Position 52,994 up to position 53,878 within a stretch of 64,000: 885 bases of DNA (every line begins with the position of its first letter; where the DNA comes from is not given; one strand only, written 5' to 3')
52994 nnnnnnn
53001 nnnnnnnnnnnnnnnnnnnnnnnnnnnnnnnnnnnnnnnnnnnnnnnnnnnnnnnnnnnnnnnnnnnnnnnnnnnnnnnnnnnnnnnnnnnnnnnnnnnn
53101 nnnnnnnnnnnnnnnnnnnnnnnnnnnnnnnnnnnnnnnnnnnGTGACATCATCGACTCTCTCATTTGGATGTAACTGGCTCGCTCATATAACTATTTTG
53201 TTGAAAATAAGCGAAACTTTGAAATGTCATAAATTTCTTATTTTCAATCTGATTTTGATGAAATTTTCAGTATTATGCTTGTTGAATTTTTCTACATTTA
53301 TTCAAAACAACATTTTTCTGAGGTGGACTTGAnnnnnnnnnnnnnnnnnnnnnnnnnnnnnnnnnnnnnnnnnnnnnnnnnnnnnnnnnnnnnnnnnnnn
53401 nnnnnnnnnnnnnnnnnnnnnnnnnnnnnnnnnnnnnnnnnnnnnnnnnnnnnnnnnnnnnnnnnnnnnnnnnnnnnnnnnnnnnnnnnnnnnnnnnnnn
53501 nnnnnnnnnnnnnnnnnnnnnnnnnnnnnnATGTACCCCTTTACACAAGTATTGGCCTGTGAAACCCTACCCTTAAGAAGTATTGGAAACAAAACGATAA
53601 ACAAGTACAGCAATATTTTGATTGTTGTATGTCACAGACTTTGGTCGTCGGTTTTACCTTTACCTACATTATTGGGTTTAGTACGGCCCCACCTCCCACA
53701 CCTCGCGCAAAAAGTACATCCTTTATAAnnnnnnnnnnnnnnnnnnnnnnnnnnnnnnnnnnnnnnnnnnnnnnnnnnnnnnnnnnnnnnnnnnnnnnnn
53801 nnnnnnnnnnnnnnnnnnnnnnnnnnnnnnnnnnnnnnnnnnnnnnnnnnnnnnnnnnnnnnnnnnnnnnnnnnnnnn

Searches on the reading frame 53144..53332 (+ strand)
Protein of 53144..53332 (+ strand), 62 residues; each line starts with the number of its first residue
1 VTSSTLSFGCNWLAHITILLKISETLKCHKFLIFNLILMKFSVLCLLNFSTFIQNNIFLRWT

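Call 48: search_protein_families(library=pfam, proteins=[window:53144-53332:+], max_evalue=0.1)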
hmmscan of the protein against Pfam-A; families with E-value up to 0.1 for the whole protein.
window:53144-53332:+ (62 aa): 0 families

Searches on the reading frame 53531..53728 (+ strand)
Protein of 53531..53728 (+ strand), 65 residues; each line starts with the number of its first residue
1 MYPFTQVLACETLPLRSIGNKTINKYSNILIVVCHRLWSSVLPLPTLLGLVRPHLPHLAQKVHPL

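Call 48: search_protein_families(library=pfam, proteins=[window:53531-53728:+], max_evalue=0.1)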
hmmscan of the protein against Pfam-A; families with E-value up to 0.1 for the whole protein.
window:53531-53728:+ (65 aa): 0 families
